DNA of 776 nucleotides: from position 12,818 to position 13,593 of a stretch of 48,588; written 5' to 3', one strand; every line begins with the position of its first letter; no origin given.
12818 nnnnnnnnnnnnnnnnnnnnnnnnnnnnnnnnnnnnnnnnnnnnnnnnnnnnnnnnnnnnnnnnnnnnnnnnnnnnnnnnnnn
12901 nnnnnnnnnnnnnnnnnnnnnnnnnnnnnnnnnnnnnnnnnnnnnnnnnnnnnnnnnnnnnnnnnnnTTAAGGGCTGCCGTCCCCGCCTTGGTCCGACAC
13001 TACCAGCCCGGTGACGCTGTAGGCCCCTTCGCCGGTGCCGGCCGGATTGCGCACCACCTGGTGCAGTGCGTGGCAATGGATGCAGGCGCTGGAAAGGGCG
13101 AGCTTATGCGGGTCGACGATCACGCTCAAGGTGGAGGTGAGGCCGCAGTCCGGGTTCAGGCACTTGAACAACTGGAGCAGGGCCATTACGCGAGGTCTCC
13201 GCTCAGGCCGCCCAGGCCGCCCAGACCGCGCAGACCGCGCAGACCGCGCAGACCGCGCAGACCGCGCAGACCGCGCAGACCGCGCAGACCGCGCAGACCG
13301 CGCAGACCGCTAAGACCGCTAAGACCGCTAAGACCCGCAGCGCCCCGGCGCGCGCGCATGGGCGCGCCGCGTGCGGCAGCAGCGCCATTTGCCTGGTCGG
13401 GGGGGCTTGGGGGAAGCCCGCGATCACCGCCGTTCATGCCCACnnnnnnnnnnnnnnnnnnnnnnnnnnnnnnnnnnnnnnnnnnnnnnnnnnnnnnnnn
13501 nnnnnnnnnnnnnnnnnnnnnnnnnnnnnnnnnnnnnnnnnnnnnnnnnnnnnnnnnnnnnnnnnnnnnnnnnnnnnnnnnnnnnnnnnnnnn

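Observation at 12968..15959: Self-contained sigma-54 module: intramembrane-type sensor kinase and NtrC-family activator driving a repeat peptide plus a four-Cys protein of unknown function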

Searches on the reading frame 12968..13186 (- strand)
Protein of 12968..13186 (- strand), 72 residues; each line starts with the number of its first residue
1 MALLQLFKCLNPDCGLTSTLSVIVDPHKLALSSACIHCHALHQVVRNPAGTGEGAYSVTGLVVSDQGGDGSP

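Call 6: search_protein_families(library=pfam, proteins=[window:12968-13186:-], max_evalue=0.1)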
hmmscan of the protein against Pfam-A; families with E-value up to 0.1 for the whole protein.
window:12968-13186:- (72 aa): 0 families

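Call 8: find_homologous_proteins(query=window:12968-13186:-, max_evalue=0.01)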
Query window:12968-13186:- (72 aa): 4 proteins with E <= 0.01 among 4 candidates.
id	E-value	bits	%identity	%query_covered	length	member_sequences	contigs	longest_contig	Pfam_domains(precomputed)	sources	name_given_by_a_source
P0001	1.9e-41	157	100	100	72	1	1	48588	-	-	-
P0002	2.6e-28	115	72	100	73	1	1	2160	-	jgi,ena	-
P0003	5.7e-21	92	68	92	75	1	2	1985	-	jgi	jgi:hypothetical protein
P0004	1.8e-17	81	67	85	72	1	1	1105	-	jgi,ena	-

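Call 9: find_related_loci(query=window:12968-13186:-, collection=genome_contigs, flank=6000)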
Query window:12968-13186:- (72 aa) in genome_contigs; peptide patterns used: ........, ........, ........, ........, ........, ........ (x = any residue, [..] = any of these).
362 stretches matched a pattern, but none encodes a relative of the query by tblastn (E <= 1e-3).

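Call 11: find_encoding_contigs(protein=P0002, flank=10000)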
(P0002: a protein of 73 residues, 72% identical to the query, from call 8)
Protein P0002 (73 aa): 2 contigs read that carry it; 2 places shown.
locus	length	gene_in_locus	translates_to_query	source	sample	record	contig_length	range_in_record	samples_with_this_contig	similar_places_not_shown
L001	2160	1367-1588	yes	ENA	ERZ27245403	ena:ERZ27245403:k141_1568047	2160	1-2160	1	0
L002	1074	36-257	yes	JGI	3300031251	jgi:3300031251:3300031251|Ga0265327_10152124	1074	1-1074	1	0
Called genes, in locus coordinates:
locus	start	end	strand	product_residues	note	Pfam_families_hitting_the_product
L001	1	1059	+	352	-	?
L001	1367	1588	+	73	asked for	-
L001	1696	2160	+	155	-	?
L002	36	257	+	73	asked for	-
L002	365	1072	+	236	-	?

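Call 12: find_encoding_contigs(protein=P0003, flank=10000)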
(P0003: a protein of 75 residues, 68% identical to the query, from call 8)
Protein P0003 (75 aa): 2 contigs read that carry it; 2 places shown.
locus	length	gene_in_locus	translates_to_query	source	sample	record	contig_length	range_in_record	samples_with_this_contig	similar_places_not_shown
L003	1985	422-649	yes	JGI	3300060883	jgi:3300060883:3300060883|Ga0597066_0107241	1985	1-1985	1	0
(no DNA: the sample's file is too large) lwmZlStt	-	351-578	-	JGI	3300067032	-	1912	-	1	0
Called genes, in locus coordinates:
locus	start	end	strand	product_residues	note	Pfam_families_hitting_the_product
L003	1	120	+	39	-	?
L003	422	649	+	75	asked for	-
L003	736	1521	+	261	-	PF00106:adh_short, PF08659:KR, PF23441:SDR (weak), PF13561:adh_short_C2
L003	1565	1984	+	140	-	?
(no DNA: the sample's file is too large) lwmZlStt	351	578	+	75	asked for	-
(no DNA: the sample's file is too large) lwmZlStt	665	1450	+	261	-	PF00106:adh_short, PF08659:KR, PF23441:SDR (weak), PF13561:adh_short_C2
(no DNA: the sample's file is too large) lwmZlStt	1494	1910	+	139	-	?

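Call 13: find_encoding_contigs(protein=P0004, flank=10000)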
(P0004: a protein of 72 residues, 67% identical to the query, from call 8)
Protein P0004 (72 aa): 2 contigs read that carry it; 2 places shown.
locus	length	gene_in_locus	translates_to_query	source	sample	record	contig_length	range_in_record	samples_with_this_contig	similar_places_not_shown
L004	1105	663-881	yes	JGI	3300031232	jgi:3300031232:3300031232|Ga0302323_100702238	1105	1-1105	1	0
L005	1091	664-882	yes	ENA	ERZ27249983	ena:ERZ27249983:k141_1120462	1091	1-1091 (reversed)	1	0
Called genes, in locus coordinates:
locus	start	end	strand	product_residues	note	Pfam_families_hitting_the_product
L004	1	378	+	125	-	?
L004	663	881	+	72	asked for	-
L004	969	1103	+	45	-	?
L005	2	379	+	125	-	?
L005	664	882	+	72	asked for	-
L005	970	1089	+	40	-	?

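Call 21: search_protein_families(library=ncbifam, proteins=[window:12968-13186:-], max_evalue=0.01)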
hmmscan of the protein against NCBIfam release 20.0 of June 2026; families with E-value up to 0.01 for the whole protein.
window:12968-13186:- (72 aa): 0 families

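Call 24: predict_structure(alignment_id=A1)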
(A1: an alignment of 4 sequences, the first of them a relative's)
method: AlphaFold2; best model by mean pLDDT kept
length: 72 residues; sequences in the alignment: 4
mean_pLDDT: 64.5   pTM: 0.48
mean pLDDT of the five models: 64.5, 58.3, 56.5, 55.2, 49.5
residues with pLDDT >= 90: 0; 70-90: 29; 50-70: 32; < 50: 11
segments of 3 or more residues with pLDDT < 50: 64-72
pLDDT, mean of each block of 10 residues (from residue 1): 63 70 69 79 68 61 48 31
secondary structure, 60 per line:
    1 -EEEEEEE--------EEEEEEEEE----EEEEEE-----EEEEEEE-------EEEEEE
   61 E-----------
elements in order: E2-8 E17-25 E30-35 E41-47 E55-61

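Call 32: search_protein_representatives(alignment_id=A1)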
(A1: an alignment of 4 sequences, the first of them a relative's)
Query: 4 sequences, 73 profile positions. Proteins with E-value up to 0.001 (for the whole library): 6; up to 1e-10: 2; up to 1e-30: 1. The best 6 are listed.
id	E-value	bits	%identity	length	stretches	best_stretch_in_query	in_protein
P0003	5.7e-39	147.7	-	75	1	2-73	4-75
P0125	1.9e-12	62.7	-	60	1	10-69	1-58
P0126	1.6e-10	56.6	-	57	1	10-63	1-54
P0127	1.1e-05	41.1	-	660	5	26-63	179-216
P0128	2.6e-04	36.7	-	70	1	3-61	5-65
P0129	3.6e-04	36.2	-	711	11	19-41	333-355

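Call 35: find_encoding_contigs(protein=P0128, flank=8000, max_places=3)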
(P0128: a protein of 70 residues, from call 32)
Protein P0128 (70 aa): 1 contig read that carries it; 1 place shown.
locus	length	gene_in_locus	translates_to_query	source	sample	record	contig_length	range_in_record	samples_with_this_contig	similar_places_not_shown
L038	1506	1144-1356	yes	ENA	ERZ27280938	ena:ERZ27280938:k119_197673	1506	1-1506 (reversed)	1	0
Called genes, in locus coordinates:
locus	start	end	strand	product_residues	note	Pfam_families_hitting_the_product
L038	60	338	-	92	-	-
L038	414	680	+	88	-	-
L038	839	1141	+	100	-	-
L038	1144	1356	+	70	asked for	-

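Call 37: find_encoding_contigs(protein=P0125, flank=8000, max_places=3)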
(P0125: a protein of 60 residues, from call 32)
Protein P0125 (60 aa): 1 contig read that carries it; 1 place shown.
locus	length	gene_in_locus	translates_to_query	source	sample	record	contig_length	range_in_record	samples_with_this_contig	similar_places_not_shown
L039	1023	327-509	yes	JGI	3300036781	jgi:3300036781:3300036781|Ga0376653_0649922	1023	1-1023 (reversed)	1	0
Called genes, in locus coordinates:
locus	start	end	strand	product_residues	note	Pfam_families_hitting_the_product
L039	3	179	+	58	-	?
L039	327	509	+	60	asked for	-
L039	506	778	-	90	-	-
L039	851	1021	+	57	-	?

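Call 38: find_encoding_contigs(protein=P0126, flank=8000, max_places=3)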
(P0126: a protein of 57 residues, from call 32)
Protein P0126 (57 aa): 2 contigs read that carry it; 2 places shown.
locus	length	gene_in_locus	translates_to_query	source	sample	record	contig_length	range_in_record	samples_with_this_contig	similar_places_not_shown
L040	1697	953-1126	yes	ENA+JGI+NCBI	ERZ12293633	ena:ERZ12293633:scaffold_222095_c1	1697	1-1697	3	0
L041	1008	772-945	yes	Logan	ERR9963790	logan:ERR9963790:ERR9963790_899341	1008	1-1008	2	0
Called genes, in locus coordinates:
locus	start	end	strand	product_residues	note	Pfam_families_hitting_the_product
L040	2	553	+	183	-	PF07690:MFS_1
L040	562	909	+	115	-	PF04342:DMT_6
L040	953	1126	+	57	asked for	-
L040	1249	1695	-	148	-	?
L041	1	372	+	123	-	?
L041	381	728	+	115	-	PF04342:DMT_6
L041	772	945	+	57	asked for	-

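Call 41: fold_search(model_id=the predicted structure, library=pdb)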
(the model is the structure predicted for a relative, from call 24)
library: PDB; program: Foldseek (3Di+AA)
matches with E <= 10: 52; with E <= 0.001: 0
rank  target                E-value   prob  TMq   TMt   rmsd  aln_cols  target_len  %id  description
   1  2qre_A                2.1e+00  0.06  0.25  0.18  11.7        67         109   16  Crystal structure of the adenylate sensor from AMP-activated protein kinase in complex with 5-aminoimidazole-4-carboxa (released 2007-10-23)
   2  7eu0_I                2.5e+00  0.14  0.36  0.26  15.4        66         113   17  The cryo-EM structure of A. thaliana Pol IV-RDR2 backtracked complex (released 2021-12-29)
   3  8xrm_I                3.5e+00  0.20  0.38  0.27   4.1        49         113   16  RNA polymerase II elongation complex with DSIF, SPT6, and ELOF1 transcribing genomic DNA extracted from human nuclei (released 2025-05-07)
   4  4pjo_p                3.5e+00  0.03  0.17  0.15   9.3        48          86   17  Minimal U1 snRNP (released 2014-12-31)
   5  6gmh_I                3.7e+00  0.18  0.39  0.27   5.0        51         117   16  Structure of activated transcription complex Pol II-DSIF-PAF-SPT6 (released 2018-08-22)
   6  5bxr_A                3.7e+00  0.10  0.31  0.05   8.4        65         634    5  LNBase in complex with LNB-NHAcDNJ (released 2015-09-09)
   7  6fco_B                3.7e+00  0.07  0.25  0.17   8.3        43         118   14  Structural and functional characterisation of Frataxin (FXN) like protein from Chaetomium thermophilum (released 2019-01-23)
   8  5oik_I                4.0e+00  0.21  0.35  0.24   2.9        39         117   18  Structure of an RNA polymerase II-DSIF transcription elongation complex (released 2017-09-13)
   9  1b12_B                4.0e+00  0.04  0.27  0.11  13.5        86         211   15  CRYSTAL STRUCTURE OF TYPE 1 SIGNAL PEPTIDASE FROM ESCHERICHIA COLI IN COMPLEX WITH A BETA-LACTAM INHIBITOR (released 1999-12-10)
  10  7fji_I                4.2e+00  0.15  0.37  0.27   3.6        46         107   22  human Pol III elongation complex (released 2021-10-27)
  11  5b2h_A                4.2e+00  0.14  0.35  0.11   6.9        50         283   14  Crystal structure of HA33 from Clostridium botulinum serotype C strain Yoichi (released 2016-06-15)
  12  9gdh_F                4.5e+00  0.13  0.37  0.04   4.3        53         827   19  RNAP-TopoI complex on long-overhang scaffold - orientation 2 (released 2025-11-05)
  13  7b7u_I                4.7e+00  0.14  0.33  0.22   4.1        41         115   17  Cryo-EM structure of mammalian RNA polymerase II in complex with human RPAP2 (released 2021-05-19)
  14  9kbo_B                4.7e+00  0.06  0.30  0.10   8.8        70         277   14  Crystal structure of human Shiftless (SFL) containing phosphorylation sites Ser249, Thr250, Thr253 and Ser256 (released 2025-11-19)
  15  8hyj_I                5.0e+00  0.16  0.39  0.30   4.3        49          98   18  A cryo-EM structure of KTF1-bound polymerase V transcription elongation complex (released 2023-06-21)
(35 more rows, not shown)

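Call 64: find_related_loci(query=A4, collection=metagenome_contigs, flank=10000)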
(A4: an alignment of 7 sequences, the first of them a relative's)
Query A4 (72 aa) in metagenome_contigs; peptide patterns used: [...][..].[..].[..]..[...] (x = any residue, [..] = any of these).
50 stretches matched a pattern; 3 encode a relative of the query (tblastn E <= 1e-3); 3 distinct loci.
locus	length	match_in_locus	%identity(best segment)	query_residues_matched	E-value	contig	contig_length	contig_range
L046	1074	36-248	72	1-72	2e-35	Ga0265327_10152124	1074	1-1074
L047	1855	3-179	71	4-62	5e-28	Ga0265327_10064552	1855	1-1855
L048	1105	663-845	67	1-61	2e-24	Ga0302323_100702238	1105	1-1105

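Call 75: predict_structure(alignment_id=A5)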
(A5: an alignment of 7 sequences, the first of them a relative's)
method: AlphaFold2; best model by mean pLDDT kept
length: 72 residues; sequences in the alignment: 7
mean_pLDDT: 78.2   pTM: 0.62
mean pLDDT of the five models: 78.2, 77.7, 77.2, 73.9, 73.4
residues with pLDDT >= 90: 24; 70-90: 29; 50-70: 12; < 50: 7
segments of 3 or more residues with pLDDT < 50: 66-71
pLDDT, mean of each block of 10 residues (from residue 1): 77 91 81 91 80 75 58 46
secondary structure, 60 per line:
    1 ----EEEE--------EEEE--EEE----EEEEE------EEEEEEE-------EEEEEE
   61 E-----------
elements in order: E5-8 E17-20 E23-25 E30-34 E41-47 E55-61

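Call 79: fold_search(model_id=the predicted structure, library=pdb)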
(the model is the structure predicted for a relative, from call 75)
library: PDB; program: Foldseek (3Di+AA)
matches with E <= 10: 76; with E <= 0.001: 0
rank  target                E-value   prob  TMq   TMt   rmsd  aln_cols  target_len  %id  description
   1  5flm_I                1.8e+00  0.41  0.37  0.26   2.3        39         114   20  Structure of transcribing mammalian RNA polymerase II (released 2016-01-20)
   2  8xrm_I                1.8e+00  0.35  0.40  0.28   3.8        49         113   18  RNA polymerase II elongation complex with DSIF, SPT6, and ELOF1 transcribing genomic DNA extracted from human nuclei (released 2025-05-07)
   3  8qhu_p                2.0e+00  0.14  0.35  0.27   9.6        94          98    8  CRYO-EM STRUCTURE OF LEISHMANIA MAJOR 80S RIBOSOME : LM32Cs1C1 snoRNA overexpression (released 2025-02-12)
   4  2yrd_MODEL_1_A        2.1e+00  0.18  0.34  0.40   6.1        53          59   21  Solution structure of the zf-Sec23_Sec24 from human Sec23A mutant V69A (released 2007-10-02)
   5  7ui9_I                2.1e+00  0.15  0.40  0.28  15.8        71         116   21  Core Mediator-PICearly (Copy A) (released 2023-02-15)
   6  2yrc_MODEL_1_A        2.5e+00  0.18  0.33  0.39   4.5        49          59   20  Solution structure of the zf-Sec23_Sec24 from human Sec23A (released 2007-10-02)
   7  7eu0_I                2.5e+00  0.16  0.40  0.28  15.2        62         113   18  The cryo-EM structure of A. thaliana Pol IV-RDR2 backtracked complex (released 2021-12-29)
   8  5oik_I                2.8e+00  0.21  0.36  0.24   3.9        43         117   16  Structure of an RNA polymerase II-DSIF transcription elongation complex (released 2017-09-13)
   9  6zj3_L4               2.8e+00  0.11  0.36  0.28   9.6        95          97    9  Cryo-EM structure of the highly atypical cytoplasmic ribosome of Euglena gracilis (released 2020-10-07)
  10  6sym_A                3.0e+00  0.10  0.36  0.22   8.0        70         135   23  Crystal structure of Escherichia coli MsrB (reduced form) (released 2020-10-14)
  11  6gmh_I                3.2e+00  0.20  0.41  0.28   5.2        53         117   15  Structure of activated transcription complex Pol II-DSIF-PAF-SPT6 (released 2018-08-22)
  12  8qsz_I                3.2e+00  0.15  0.33  0.28   3.9        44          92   18  Structure of s. pombe RNA polymerase II in complex with DSIF and Rat1/Rai1 (released 2024-10-23)
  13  4usg_A                3.6e+00  0.02  0.17  0.18   9.5        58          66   10  Crystal structure of PC4 W89Y mutant complex with DNA (released 2015-03-18)
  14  9mu9_I                3.8e+00  0.16  0.41  0.28   5.2        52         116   15  Structure of a native Drosophila melanogaster Nucleosome Elongation Complex (Pol II EC-nucleosome). Composite map (released 2025-02-19)
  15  2g2k_MODEL_1_A        3.8e+00  0.14  0.36  0.18   7.0        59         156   19  NMR structure of an N-terminal fragment of the eukaryotic initiation factor 5 (eIF5) (released 2006-06-13)
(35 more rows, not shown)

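Call 80: find_homologous_proteins(query=A5, max_evalue=0.01)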
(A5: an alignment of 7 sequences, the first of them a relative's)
Query A5 (7 sequences) (72 aa, profile of the alignment): 9 proteins with E <= 0.01 among 740 candidates.
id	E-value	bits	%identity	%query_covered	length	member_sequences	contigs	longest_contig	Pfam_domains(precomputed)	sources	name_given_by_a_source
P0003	5.7e-33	130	68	92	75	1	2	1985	-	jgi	jgi:hypothetical protein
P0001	3.2e-32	128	100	100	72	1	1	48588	-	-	-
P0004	2.1e-31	125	67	85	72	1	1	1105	-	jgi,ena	-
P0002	4.6e-30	121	72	100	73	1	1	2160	-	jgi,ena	-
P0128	9.5e-24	101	36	79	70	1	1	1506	-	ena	-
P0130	2.9e-22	96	69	85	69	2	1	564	-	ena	-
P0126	3.8e-21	92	47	79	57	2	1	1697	-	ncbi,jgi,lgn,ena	jgi:hypothetical protein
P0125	4.9e-21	92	50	81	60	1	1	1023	-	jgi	jgi:hypothetical protein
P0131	2.8e-17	80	48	89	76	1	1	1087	-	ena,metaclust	metaclust:\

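Call 81: find_encoding_contigs(protein=P0131, flank=5000, max_places=3)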
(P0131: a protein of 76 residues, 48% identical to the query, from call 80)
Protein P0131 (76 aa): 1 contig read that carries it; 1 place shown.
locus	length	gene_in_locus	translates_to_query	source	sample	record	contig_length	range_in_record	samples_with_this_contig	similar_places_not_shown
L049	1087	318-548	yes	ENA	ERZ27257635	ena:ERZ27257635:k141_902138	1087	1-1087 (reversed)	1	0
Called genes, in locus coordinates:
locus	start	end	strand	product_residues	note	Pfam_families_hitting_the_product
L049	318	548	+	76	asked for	-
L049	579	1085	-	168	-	?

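Call 98: search_protein_families(library=padloc, proteins=[window:12968-13186:-], max_evalue=0.01)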
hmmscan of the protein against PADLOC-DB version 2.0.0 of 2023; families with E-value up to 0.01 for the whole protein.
window:12968-13186:- (72 aa): 0 families

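Call 99: search_protein_families(library=phrogs, proteins=[window:12968-13186:-], max_evalue=0.01)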
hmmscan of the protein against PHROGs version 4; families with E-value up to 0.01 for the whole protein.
window:12968-13186:- (72 aa): 0 families

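Call 100: search_solved_structures(query=A5, max_evalue=10)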
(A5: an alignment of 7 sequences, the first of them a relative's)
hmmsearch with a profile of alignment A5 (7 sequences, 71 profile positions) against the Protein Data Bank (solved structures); distinct sequences matched with E-value up to 10: 10.
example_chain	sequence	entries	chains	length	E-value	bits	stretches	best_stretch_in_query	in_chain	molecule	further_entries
5yug_A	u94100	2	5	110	0.14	15.1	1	9-40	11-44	B3 domain-containing transcription repressor VAL1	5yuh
6j4f_B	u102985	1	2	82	0.41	13.7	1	7-39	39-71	Probable WRKY transcription factor 2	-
7nhl_o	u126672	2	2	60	0.48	13.4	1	17-47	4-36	30S ribosomal protein S14 type Z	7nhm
4rkm_A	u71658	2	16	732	0.49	13.4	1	5-50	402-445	MccA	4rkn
5nd8_n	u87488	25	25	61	0.5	13.4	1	17-47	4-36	30S ribosomal protein S14 type Z | Small ribosomal subunit protein uS14B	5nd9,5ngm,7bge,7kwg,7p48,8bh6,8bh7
5li0_n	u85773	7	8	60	0.51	13.3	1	17-47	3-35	30S ribosomal protein S14 type Z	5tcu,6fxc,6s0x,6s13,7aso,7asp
2eny_A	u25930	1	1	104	0.53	13.3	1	47-65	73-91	Obscurin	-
2e2z_A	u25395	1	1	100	0.68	12.9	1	13-44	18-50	Tim15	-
5wwx_A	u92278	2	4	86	1.7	11.6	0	41-66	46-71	RNA-binding E3 ubiquitin-protein ligase MEX3C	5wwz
9e6s_A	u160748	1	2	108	5.4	10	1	10-45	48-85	B-cell lymphoma/leukemia 11A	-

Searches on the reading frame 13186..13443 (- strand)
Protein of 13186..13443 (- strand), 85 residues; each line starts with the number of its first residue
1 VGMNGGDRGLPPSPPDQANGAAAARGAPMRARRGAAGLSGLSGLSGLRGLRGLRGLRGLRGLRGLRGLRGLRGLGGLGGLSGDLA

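Call 6: search_protein_families(library=pfam, proteins=[window:13186-13434:-, window:13203-13427:-], max_evalue=0.1)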
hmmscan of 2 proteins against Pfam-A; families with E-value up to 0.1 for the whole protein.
window:13186-13434:- (82 aa): 1 family
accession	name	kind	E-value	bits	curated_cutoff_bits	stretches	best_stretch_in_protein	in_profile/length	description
PF01391.23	Collagen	-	3.2e-08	33.6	27.2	1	31-79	4-52/60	Collagen triple helix repeat (20 copies)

window:13203-13427:- (74 aa): 0 families

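Call 21: search_protein_families(library=ncbifam, proteins=[window:13186-13434:-], max_evalue=0.01)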
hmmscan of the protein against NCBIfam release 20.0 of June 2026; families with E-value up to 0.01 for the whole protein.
window:13186-13434:- (82 aa): 3 families
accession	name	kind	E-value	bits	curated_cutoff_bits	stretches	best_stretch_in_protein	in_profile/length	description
NF046116.1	adhesin_Lcl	equivalog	4.5e-05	22.2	500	1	16-79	149-213/431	collagen-like adhesin Lcl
NF038330.1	adhesin_SclA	exception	0.0003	20.5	400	1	12-77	127-193/405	LPXTG-anchored collagen-like adhesin Scl1/SclA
NF038329.2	gly_rich_SclB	equivalog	0.00036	19.6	325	1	27-74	264-311/442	LPXTG-anchored collagen-like adhesin Scl2/SclB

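Call 98: search_protein_families(library=padloc, proteins=[window:13186-13443:-], max_evalue=0.01)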
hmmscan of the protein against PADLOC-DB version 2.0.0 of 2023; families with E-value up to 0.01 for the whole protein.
window:13186-13443:- (85 aa): 0 families

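Call 99: search_protein_families(library=phrogs, proteins=[window:13186-13443:-], max_evalue=0.01)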
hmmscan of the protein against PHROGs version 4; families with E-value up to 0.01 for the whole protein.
window:13186-13443:- (85 aa): 11 families
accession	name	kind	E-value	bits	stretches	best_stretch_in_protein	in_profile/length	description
phrog_26246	-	tail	1.6e-05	25.3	1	16-83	145-213/329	tail protein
phrog_5073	-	tail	1.7e-05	25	1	33-82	296-345/519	tail fiber protein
phrog_30509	-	tail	4.1e-05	23.8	1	34-82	48-96/254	collagen like minor tail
phrog_29268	-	unknown function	0.00019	20.7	1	32-80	277-325/653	-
phrog_366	-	tail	0.00041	20.9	1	15-82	313-381/474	tail fiber protein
phrog_32123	-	unknown function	0.00084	18.7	1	6-78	224-292/532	-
phrog_819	-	tail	0.00096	18.4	1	20-82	490-550/1024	tail protein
phrog_28263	-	tail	0.002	16.4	1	32-80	689-737/1400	tail fiber protein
phrog_1806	-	tail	0.0027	18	1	16-76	165-230/276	collagen like minor tail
phrog_6320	-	tail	0.0032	17.3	1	20-82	86-149/745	tail fiber protein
phrog_13892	-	tail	0.008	16.2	1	40-76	42-78/676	minor tail protein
